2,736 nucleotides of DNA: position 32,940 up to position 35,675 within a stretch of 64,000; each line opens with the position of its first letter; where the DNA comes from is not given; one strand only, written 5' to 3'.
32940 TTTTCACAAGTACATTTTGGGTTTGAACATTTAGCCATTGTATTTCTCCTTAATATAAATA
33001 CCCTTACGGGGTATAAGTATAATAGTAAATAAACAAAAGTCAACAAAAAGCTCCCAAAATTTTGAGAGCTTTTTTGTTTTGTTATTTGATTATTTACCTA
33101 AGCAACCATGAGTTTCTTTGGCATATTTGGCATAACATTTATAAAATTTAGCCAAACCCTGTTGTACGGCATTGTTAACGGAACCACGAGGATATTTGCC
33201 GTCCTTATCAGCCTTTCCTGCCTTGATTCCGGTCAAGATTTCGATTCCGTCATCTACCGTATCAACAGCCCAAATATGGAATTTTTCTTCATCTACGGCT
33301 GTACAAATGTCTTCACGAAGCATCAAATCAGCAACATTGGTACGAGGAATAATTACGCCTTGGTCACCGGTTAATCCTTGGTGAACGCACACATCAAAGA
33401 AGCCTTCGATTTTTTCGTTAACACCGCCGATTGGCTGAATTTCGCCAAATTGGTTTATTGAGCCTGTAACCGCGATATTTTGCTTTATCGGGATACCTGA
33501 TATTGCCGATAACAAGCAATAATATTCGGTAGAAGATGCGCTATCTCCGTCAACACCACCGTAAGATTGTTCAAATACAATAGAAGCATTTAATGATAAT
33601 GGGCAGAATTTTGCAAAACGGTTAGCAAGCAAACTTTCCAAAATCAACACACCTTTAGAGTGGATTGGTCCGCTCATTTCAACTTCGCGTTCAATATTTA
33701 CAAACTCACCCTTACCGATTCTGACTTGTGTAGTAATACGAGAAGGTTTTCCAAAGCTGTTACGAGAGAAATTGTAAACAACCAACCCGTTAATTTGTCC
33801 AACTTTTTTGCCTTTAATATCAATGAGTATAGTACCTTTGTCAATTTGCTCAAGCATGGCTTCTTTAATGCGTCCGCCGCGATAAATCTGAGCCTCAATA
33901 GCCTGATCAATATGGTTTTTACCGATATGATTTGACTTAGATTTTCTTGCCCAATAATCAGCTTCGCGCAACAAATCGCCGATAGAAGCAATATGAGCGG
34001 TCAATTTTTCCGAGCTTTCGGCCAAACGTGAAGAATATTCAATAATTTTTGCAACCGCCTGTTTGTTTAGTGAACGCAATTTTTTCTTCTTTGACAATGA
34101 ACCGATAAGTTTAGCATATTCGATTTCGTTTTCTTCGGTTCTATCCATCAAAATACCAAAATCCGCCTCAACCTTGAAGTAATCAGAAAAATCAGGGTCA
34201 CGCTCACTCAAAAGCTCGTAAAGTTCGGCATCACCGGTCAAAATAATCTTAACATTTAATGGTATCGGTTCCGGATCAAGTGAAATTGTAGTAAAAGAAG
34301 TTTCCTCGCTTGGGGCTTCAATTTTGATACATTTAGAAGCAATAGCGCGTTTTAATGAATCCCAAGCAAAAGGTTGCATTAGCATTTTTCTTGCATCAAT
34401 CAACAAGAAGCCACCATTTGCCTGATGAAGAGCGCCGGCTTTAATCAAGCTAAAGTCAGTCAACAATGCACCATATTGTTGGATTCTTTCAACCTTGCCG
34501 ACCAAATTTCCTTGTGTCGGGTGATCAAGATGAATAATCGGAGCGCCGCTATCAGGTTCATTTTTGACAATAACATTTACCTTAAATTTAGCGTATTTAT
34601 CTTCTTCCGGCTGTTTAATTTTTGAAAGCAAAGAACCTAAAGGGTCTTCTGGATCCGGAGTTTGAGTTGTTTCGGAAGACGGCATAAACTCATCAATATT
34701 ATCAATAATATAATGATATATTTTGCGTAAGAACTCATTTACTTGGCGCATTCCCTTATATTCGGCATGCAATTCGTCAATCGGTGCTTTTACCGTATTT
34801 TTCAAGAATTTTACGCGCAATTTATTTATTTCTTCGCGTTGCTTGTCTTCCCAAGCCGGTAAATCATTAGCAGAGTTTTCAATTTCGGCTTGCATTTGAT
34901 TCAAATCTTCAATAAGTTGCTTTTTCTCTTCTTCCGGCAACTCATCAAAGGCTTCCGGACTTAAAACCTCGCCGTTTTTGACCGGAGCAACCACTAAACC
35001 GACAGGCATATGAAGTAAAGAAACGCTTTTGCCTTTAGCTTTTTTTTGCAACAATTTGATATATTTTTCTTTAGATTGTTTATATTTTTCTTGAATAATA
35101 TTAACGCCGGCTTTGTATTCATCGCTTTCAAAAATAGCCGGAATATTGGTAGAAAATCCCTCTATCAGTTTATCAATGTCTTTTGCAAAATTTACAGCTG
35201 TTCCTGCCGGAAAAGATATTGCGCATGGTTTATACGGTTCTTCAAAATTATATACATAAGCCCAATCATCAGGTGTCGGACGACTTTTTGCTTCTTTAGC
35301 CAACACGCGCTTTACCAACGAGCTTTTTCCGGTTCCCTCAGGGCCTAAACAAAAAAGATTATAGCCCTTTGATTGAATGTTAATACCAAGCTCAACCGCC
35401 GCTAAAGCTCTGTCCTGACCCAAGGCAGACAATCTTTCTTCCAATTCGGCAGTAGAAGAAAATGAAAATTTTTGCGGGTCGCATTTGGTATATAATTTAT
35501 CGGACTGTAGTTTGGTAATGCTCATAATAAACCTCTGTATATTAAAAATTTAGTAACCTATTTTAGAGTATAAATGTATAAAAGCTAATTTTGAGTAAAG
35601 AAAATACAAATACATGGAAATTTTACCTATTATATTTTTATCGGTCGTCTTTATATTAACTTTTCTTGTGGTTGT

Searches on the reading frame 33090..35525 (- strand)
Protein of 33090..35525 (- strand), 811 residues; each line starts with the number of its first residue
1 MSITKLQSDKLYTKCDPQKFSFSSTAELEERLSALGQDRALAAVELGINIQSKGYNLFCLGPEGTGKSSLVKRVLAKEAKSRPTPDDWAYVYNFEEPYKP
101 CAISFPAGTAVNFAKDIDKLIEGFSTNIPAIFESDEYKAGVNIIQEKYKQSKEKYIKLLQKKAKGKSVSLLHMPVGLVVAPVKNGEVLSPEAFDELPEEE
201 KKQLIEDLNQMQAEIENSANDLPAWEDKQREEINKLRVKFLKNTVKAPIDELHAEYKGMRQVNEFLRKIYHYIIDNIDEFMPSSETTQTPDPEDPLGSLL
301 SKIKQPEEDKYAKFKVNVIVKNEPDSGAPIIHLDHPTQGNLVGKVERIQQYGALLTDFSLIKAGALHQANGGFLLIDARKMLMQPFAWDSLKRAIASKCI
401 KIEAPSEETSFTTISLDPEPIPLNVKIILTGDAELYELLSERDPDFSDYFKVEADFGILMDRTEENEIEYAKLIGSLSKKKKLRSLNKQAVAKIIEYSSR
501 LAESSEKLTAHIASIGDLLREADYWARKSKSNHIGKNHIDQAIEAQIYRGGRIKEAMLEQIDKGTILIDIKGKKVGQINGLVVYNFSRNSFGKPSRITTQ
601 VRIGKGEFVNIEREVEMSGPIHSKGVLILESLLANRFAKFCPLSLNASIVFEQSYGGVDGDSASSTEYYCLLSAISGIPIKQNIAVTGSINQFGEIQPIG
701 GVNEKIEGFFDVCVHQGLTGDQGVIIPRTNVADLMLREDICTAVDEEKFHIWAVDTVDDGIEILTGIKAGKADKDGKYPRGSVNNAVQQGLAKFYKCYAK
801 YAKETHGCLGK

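Call 3: search_protein_families(library=pfam, proteins=[window:33090-35525:-], max_evalue=1)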
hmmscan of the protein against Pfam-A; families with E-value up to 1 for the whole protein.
window:33090-35525:- (811 aa): 13 families
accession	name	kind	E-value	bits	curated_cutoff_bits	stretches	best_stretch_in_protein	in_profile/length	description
PF13654.12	AAA_32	-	1.3e-48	164.8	21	1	327-456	2-132/133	LonB-like, AAA domain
PF20436.4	LonB_AAA-LID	-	6.4e-25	87.4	22.4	1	486-549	2-65/65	Archaeal LonB, AAA+ ATPase LID domain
PF20437.3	LonC_helical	-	8.6e-15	54.9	24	1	87-120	1-34/34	Lon-like LonC helical domain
PF05362.19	Lon_C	-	1.9e-10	41.1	21.1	1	659-762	108-200/205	Lon protease (S16) C-terminal proteolytic domain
PF00004.35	AAA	-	0.00068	20.5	21.2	0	60-80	4-23/131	ATPase family associated with various cellular activities (AAA)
PF13191.12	AAA_16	-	0.0019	19.2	32.6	1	55-88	25-53/167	AAA ATPase domain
PF13401.12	AAA_22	-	0.0076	17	27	1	54-85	5-33/130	AAA domain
PF13864.11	Enkurin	-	0.023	15.6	23.6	1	150-232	16-68/92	Calmodulin-binding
PF01637.24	ATPase_2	-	0.04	14.2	33.2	1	57-163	23-109/225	ATPase domain predominantly from Archaea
PF12775.13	AAA_7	-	0.089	12.8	25.8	1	52-79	31-58/181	P-loop containing dynein motor region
PF01078.27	Mg_chelatase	-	0.13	12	20.3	0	36-74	7-42/207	Magnesium chelatase, subunit ChlI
PF05673.19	DUF815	-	0.13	11.8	23.8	1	54-79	53-78/249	Protein of unknown function (DUF815)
PF00910.28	RNA_helicase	-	0.21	12.5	21.5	1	59-150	3-93/105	RNA helicase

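Call 4: search_protein_families(library=ncbifam, proteins=[window:33090-35525:-], max_evalue=1)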
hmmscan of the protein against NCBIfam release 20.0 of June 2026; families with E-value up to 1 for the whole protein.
window:33090-35525:- (811 aa): 9 families
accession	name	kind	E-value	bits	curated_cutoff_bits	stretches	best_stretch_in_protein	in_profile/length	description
TIGR00764.1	lon_rel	equivalog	5.4e-44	150.8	516.6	1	317-763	161-591/608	ATP-dependent protease LonB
TIGR02903.1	spore_lon_C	equivalog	1e-11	44.1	678.8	1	656-733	521-591/615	Lon family ATP-dependent protease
TIGR02902.1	spore_lonB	equivalog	1.5e-09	37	723.3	1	649-736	431-510/531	ATP-dependent protease LonB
NF008053.0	PRK10787.1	equivalog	1.2e-06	26.9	891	1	658-759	675-765/784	endopeptidase La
TIGR00763.1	lon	equivalog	2.1e-06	26.5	608.05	1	659-759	700-789/795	endopeptidase La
NF005318.0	PRK06851.1-2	equivalog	0.035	13.3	734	1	219-273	102-156/353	hypothetical protein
NF007090.0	PRK09544.1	equivalog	0.11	11.9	306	1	28-76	7-52/251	zinc ABC transporter ATP-binding protein ZnuC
TIGR00954.1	3a01203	subfamily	0.13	10.6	918.9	1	45-76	471-500/660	peroxysomal long chain fatty acyl transporter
TIGR02574.1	stabl_TIGR02574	hypoth_equivalog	0.42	10.6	31.9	0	194-251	3-57/65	putative addiction module component, TIGR02574 family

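Call 63: search_solved_structures(query=window:33090-35525:-, max_evalue=0.00001)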
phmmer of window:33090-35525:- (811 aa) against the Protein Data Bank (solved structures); distinct sequences matched with E-value up to 0.00001: 23.
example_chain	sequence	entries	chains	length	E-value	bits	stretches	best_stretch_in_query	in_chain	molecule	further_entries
4fwd_A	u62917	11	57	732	1.1e-82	282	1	311-768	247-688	TTC1975 peptidase | endopeptidase La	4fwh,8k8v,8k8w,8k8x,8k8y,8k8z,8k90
7euy_A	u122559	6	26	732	2.9e-82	280.7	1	311-768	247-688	Endopeptidase La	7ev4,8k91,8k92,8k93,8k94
4fw9_A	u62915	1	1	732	3.8e-82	280.2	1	311-768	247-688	TTC1975 peptidase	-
4fwg_A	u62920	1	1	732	3.9e-82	280.2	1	311-768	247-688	TTC1975 peptidase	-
7eux_A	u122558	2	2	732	1.4e-81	278.4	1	311-768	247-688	Endopeptidase La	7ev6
3k1j_A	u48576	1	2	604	2.1e-28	102.5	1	319-764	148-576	ATP-dependent protease Lon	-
4fwv_A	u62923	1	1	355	1.4e-22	83.3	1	311-456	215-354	TTC1975 peptidase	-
1z0w_A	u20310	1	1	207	1.2e-15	60.4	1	570-738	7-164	Putative protease La homolog type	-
1z0e_A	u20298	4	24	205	1.3e-15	60.3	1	571-738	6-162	Putative protease La homolog type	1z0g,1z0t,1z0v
1z0b_A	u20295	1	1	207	4.1e-15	58.6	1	570-738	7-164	Putative protease La homolog type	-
1z0c_A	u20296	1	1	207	1.5e-14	56.7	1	570-738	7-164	Putative protease La homolog type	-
1xhk_A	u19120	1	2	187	1.2e-13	53.7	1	574-739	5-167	Putative protease La homolog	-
4zpx_A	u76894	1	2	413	6.9e-07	31.4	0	319-543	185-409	ATP-dependent protease Lon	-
7p6u_A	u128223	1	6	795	1e-06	30.9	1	658-735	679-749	Lon protease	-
4ypl_A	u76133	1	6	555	4.1e-06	28.8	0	658-734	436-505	Lon protease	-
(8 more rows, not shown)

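Call 64: search_protein_families(library=padloc, proteins=[window:33090-35525:-], max_evalue=0.01)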
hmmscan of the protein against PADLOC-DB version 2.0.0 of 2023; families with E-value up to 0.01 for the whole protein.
window:33090-35525:- (811 aa): 2 families
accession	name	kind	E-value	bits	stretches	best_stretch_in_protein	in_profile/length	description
PDLC04140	mad8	-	2.7e-05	21.9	1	35-283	6-206/314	mads_8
PDLC02506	BrxL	-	5.6e-05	19.6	0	662-745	585-662/680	BrxL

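Call 86: search_solved_structures(query=window:33090-35525:-, max_evalue=1e-50, show_alignments=1)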
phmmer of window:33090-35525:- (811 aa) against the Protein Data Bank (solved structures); distinct sequences matched with E-value up to 1e-50: 5.
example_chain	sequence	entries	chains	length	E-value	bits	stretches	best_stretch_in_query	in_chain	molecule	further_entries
4fwd_A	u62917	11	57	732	1.1e-82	282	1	311-768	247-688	TTC1975 peptidase | endopeptidase La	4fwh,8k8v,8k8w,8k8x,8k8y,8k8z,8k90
7euy_A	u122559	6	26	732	2.9e-82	280.7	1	311-768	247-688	Endopeptidase La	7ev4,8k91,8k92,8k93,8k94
4fw9_A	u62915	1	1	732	3.8e-82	280.2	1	311-768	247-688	TTC1975 peptidase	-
4fwg_A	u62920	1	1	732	3.9e-82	280.2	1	311-768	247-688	TTC1975 peptidase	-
7eux_A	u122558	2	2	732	1.4e-81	278.4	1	311-768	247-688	Endopeptidase La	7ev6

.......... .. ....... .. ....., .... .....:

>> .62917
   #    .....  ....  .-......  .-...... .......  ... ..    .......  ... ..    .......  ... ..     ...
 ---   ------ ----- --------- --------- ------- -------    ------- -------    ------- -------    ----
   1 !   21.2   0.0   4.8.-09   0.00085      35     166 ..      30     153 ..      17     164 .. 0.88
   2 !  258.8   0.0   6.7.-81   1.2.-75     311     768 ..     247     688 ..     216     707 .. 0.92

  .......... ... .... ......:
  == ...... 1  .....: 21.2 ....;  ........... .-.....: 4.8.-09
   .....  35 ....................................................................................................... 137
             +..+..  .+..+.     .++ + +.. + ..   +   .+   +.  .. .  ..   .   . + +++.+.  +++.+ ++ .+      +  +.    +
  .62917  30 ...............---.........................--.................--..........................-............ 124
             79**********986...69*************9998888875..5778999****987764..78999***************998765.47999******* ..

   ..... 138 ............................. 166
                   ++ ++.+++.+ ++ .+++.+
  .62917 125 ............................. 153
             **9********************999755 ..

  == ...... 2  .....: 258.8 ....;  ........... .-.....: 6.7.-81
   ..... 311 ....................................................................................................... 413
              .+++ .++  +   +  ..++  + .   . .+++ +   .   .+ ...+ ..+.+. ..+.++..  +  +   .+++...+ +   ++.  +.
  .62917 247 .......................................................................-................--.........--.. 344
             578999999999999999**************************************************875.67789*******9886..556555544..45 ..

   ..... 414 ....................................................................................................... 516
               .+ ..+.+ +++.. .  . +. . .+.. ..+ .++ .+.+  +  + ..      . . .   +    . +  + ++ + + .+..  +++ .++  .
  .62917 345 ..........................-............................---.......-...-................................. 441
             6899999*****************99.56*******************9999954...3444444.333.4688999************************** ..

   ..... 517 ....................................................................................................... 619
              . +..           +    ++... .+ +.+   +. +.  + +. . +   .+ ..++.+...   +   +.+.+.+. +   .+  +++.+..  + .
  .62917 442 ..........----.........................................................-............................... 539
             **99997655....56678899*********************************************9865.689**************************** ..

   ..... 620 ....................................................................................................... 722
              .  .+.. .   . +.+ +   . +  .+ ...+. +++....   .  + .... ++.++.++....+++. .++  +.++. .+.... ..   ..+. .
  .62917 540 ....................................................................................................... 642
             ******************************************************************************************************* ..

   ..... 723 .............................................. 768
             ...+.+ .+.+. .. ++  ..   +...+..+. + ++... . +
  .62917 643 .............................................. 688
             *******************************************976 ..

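Call 106: search_dna_similar(query=window:33090-35525:-, collection=plasmids, mode=protein, max_evalue=1e-20, max_rows=12)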
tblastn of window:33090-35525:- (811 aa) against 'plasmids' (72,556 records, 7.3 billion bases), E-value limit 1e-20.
Records with a match: 47; places in all: 47; records where one place covers at least 80% of the query: 28.
Best place of each record, by identity: <60% 47.
By first word of the organism name: Leisingera 11; Escherichia 9; Vibrio 8; Klebsiella 4; Acinetobacter 3; Photobacterium 2; Proteus 2; Leptospira 2; Thermomicrobium 1; Cupriavidus 1; and 4 more.
By predicted mobility (MOB-suite, as given by PLSDB): non-mobilizable 42; mobilizable 4; conjugative 1.
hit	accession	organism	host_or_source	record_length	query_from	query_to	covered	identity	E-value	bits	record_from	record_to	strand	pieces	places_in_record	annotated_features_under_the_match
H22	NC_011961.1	Thermomicrobium roseum DSM 5159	-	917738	5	791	97%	41.4%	0e+0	613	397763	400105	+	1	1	ATP-binding protein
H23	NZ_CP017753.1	Cupriavidus sp. USMAHM13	cell culture,Paddy field, Sungai Manik, ...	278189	3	787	97%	41.2%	0e+0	604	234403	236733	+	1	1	ATP-binding protein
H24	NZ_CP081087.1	Leisingera caerulea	-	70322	6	791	97%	41.1%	0e+0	616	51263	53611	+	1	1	ATP-binding protein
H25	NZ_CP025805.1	Sulfitobacter sp. SK012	Marine Sediment,North Sea (sediment)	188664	6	791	97%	40.9%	0e+0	634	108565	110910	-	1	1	ATP-binding protein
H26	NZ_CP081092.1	Leisingera caerulea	-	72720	6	791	97%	40.8%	0e+0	614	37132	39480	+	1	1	ATP-binding protein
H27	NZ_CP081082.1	Leisingera caerulea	-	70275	6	791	97%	40.8%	0e+0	614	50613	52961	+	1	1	ATP-binding protein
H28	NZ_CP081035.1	Leisingera aquaemixtae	-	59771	6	791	97%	40.8%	0e+0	613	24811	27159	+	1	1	ATP-binding protein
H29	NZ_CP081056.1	Leisingera aquaemixtae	-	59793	6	791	97%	40.8%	0e+0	610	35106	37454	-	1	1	ATP-binding protein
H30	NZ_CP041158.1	Leisingera aquaemixtae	cell culture,Biocathode MCL, marine ...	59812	6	791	97%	40.6%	0e+0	612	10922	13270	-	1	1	ATP-binding protein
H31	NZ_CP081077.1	Leisingera caerulea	-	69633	6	791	97%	40.6%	0e+0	610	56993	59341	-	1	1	ATP-binding protein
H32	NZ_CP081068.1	Leisingera caerulea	-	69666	6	791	97%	40.6%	0e+0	608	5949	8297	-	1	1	ATP-binding protein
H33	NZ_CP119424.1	Photobacterium sp. DA100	-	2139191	1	783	97%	40.7%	6e-168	546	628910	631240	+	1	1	none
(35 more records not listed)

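Call 108: get_annotated_region(hit=H24, flank=5000)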
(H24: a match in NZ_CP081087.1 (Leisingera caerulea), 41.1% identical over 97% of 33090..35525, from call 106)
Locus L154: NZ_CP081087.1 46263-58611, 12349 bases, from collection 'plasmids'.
description: Leisingera caerulea strain S185 plasmid unnamed3, complete sequence
organism: Leisingera caerulea (NCBI taxid 506591)
taxonomy: Bacteria; Pseudomonadota; Alphaproteobacteria; Rhodobacterales; Roseobacteraceae; Leisingera; Leisingera caerulea
host: -; source: -; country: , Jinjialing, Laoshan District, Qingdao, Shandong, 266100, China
typing (MOB-suite, as given by PLSDB): non-mobilizable; replicon rep_cluster_508
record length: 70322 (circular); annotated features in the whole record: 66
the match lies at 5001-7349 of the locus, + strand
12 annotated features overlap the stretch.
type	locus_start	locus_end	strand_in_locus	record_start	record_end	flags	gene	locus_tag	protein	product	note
CDS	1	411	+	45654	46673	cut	repB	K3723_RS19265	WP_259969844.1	plasmid partitioning protein RepB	-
CDS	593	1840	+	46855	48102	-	repC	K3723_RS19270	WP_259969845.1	plasmid replication protein RepC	-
CDS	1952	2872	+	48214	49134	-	-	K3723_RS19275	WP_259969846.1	DnaJ C-terminal domain-containing protein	-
CDS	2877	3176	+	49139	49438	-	-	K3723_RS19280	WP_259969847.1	chaperone modulator CbpM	-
CDS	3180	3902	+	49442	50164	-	-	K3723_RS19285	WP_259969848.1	DUF5765 domain-containing protein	-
CDS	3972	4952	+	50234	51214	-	-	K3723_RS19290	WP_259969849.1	zinc-dependent alcohol dehydrogenase family protein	-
CDS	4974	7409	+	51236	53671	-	-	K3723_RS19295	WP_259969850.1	ATP-binding protein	-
CDS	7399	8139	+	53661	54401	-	-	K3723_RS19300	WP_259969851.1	hypothetical protein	-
CDS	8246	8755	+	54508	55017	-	-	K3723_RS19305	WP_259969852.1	hydrolase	-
CDS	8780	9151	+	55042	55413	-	-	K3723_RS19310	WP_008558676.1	hypothetical protein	-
CDS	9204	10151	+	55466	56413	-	-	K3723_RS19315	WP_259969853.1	hexose kinase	GO:0005975 - carbohydrate metabolic process [Evidence IEA]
CDS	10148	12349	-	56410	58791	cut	ppsA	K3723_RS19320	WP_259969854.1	phosphoenolpyruvate synthase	GO:0016310 - phosphorylation [Evidence IEA]; GO:0006090 - pyruvate metabolic process [Evidence IEA]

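Call 109: get_annotated_region(hit=H23, flank=5000)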
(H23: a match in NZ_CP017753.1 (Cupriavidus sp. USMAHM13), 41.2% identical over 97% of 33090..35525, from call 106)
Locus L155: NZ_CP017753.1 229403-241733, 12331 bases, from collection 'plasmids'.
description: Cupriavidus sp. USMAHM13 isolate pure plasmid unnamed1, complete sequence
organism: Cupriavidus sp. USMAHM13 (NCBI taxid 1389192)
taxonomy: Bacteria; Pseudomonadota; Betaproteobacteria; Burkholderiales; Burkholderiaceae; Cupriavidus; Cupriavidus sp. USMAHM13
host: -; source: cell culture,Paddy field, Sungai Manik, Malaysia; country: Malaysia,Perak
typing (MOB-suite, as given by PLSDB): non-mobilizable; replicon rep_cluster_331
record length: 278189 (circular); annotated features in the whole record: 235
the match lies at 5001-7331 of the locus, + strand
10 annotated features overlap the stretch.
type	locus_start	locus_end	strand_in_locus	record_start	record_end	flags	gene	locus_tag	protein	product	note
CDS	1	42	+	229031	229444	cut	-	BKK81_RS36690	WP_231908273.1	hypothetical protein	-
CDS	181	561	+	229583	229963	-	-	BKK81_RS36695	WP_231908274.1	hypothetical protein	-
CDS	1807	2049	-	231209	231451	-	-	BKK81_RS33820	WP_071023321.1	hypothetical protein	-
CDS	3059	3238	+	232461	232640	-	-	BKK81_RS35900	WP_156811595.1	hypothetical protein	-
CDS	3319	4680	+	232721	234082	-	-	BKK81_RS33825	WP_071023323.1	nicotinate phosphoribosyltransferase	GO:0009435 - NAD biosynthetic process [Evidence IEA]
CDS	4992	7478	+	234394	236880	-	-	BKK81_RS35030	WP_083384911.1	ATP-binding protein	-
CDS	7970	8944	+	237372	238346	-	-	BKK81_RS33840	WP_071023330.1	IS30 family transposase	-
CDS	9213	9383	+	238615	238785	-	-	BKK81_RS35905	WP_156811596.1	hypothetical protein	-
CDS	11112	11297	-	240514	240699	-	-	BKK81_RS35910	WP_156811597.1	hypothetical protein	-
CDS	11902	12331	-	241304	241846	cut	-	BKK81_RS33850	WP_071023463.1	Hsp20/alpha crystallin family protein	-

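Call 110: get_annotated_region(hit=H25, flank=5000)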
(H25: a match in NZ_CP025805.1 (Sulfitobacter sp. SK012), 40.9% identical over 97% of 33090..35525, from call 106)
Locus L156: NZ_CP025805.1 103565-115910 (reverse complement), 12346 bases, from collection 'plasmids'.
description: Sulfitobacter sp. SK012 plasmid unnamed1, complete sequence
organism: Sulfitobacter sp. SK012 (NCBI taxid 1389005)
taxonomy: Bacteria; Pseudomonadota; Alphaproteobacteria; Rhodobacterales; Roseobacteraceae; Sulfitobacter; Sulfitobacter sp. SK012
host: -; source: Marine Sediment,North Sea (sediment); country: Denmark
typing (MOB-suite, as given by PLSDB): non-mobilizable
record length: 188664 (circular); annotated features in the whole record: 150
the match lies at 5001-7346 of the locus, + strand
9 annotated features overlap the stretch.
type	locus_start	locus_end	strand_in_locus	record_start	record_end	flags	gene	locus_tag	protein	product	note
CDS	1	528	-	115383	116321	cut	-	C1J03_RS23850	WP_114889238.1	acetamidase/formamidase family protein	-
CDS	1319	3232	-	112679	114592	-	ftsH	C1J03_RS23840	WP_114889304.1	ATP-dependent zinc metalloprotease FtsH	GO:0051301 - cell division [Evidence IEA]; GO:0006508 - proteolysis [Evidence IEA]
CDS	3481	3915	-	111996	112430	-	-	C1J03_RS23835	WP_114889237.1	thioredoxin domain-containing protein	-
CDS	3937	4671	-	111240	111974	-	-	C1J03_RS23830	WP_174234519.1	DUF5765 domain-containing protein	-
CDS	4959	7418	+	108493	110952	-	-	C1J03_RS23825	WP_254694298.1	ATP-binding protein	-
CDS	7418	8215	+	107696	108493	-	-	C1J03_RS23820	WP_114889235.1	hypothetical protein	-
CDS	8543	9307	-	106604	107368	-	istB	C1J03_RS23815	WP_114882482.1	IS21-like element helper ATPase IstB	-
CDS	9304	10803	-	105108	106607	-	istA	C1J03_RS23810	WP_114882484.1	IS21 family transposase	-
CDS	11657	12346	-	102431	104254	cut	-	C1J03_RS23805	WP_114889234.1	Eco57I restriction-modification methylase domain-containing protein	GO:0006304 - DNA modification [Evidence IEA]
